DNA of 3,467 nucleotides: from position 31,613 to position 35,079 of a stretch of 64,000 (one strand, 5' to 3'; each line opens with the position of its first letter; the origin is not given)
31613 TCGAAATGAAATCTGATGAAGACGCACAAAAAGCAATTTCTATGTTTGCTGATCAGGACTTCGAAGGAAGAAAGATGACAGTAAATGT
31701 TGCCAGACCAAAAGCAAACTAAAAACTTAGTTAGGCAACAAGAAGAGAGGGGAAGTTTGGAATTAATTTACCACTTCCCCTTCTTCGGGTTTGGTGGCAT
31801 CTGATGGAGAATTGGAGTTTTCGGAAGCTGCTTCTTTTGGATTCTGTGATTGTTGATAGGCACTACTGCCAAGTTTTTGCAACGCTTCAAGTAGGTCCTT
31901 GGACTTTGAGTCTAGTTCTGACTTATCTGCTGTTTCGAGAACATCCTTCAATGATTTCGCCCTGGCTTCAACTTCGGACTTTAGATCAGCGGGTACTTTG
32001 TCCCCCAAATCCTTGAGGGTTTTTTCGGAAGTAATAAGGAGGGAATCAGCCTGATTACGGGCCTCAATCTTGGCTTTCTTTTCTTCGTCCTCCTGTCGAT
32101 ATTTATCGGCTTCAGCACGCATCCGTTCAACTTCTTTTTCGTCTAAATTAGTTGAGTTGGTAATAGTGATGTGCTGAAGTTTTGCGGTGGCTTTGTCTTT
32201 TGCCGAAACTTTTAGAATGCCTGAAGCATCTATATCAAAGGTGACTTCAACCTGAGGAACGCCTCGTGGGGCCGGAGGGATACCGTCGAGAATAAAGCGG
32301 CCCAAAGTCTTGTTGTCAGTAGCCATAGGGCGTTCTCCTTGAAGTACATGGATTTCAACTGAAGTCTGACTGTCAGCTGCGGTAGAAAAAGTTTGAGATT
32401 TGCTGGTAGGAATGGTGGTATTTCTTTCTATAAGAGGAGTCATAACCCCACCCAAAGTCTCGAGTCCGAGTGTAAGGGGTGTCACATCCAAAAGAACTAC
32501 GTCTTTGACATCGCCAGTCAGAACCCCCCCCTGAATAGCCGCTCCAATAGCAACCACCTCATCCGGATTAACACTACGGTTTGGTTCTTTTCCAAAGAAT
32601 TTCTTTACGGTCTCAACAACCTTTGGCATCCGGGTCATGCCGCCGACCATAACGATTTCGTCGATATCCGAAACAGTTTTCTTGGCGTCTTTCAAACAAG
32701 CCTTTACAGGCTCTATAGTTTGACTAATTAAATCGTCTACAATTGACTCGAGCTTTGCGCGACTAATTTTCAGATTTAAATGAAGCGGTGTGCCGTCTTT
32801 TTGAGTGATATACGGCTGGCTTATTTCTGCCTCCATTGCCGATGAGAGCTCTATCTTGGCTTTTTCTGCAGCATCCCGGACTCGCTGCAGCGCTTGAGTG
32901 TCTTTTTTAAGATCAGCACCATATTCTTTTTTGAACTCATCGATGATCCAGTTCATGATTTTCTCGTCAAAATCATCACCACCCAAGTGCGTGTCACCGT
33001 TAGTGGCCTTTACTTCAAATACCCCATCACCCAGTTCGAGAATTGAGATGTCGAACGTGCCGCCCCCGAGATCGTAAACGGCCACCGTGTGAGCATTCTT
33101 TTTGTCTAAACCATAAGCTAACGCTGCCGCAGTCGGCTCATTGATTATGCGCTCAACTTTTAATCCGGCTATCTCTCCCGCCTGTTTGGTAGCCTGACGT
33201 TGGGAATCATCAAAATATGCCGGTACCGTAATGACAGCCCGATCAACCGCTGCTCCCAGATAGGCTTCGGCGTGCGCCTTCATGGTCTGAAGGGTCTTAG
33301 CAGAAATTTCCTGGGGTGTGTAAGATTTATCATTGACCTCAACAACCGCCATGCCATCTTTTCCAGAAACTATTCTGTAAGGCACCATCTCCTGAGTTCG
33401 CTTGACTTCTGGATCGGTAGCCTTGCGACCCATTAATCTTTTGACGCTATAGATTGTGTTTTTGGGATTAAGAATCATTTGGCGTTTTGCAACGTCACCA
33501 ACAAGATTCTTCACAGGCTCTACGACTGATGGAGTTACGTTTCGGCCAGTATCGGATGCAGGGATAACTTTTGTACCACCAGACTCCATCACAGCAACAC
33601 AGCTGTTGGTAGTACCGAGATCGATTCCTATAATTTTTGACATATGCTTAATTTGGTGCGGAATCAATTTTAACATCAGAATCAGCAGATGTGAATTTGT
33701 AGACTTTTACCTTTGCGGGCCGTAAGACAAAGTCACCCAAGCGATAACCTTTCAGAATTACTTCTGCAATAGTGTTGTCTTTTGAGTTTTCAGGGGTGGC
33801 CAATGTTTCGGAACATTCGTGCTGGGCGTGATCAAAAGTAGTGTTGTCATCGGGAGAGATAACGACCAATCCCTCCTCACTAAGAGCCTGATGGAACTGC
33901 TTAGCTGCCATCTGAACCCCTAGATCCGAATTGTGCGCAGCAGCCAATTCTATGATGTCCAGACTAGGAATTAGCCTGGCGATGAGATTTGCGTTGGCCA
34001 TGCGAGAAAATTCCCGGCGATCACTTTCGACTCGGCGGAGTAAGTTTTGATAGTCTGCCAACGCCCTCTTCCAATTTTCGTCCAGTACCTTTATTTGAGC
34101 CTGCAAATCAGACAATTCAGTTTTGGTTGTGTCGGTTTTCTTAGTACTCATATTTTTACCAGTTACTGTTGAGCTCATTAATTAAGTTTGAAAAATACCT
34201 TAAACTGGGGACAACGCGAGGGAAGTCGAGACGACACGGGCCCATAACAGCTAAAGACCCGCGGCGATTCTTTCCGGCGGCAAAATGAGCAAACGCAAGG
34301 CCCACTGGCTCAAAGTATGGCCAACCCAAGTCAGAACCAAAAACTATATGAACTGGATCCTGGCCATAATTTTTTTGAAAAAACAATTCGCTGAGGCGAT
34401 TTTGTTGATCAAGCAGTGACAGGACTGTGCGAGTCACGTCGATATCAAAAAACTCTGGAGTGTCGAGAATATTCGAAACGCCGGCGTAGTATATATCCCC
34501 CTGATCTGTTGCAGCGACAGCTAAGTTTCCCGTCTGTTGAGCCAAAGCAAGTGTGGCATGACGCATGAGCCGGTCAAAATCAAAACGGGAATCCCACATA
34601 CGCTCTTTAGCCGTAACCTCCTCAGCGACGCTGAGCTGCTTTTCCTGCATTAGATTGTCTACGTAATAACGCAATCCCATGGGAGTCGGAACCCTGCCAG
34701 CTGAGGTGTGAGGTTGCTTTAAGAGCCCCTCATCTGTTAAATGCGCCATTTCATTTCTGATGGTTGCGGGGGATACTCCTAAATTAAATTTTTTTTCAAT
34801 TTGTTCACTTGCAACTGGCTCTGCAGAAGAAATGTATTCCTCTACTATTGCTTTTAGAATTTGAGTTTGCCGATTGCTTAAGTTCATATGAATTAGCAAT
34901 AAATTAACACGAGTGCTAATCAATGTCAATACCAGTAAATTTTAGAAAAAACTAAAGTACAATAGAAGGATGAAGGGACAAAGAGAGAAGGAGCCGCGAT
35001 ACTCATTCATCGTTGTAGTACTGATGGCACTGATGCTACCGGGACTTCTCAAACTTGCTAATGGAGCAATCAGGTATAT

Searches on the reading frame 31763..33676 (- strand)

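Call 8: search_protein_families(library=pfam, proteins=[window:31763-33676:-], max_evalue=0.01)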
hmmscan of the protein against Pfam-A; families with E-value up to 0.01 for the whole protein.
window:31763-33676:- (637 aa): 5 families
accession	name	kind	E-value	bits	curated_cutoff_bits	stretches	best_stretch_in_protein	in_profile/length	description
PF00012.26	HSP70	-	1.3e-248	826.6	20.6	1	15-608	1-599/599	Hsp70 protein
PF06723.19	MreB_Mbl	-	3e-20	72.7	27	1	126-380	75-316/327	MreB/Mbl protein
PF01869.26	BcrAD_BadFG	-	8.9e-06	25.9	31.5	0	305-381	187-269/271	BadF/BadG/BcrA/BcrD ATPase family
PF14450.12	FtsA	-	9e-06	26.5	31.8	1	201-365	3-112/127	Cell division protein FtsA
PF02782.22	FGGY_C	-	0.0046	17.2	27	0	324-385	135-196/198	FGGY family of carbohydrate kinases, C-terminal domain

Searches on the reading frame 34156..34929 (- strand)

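Call 8: search_protein_families(library=pfam, proteins=[window:34156-34929:-], max_evalue=0.01)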
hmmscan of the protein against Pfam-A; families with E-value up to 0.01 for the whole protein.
window:34156-34929:- (257 aa): 4 families
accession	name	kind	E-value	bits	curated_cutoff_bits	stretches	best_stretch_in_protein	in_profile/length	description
PF01628.27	HrcA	-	6e-17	62.8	22.2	1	94-240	82-215/215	HrcA protein C terminal domain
PF03444.21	HrcA_DNA-bdg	-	4.1e-05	23.6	21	1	16-82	1-66/79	Winged helix-turn-helix transcription repressor, HrcA DNA-binding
PF08220.18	HTH_DeoR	-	0.0061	16.7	21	0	50-76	24-50/57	DeoR-like helix-turn-helix domain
PF01726.22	LexA_DNA_bind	-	0.0097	16.1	23.7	0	16-72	3-58/65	LexA DNA binding domain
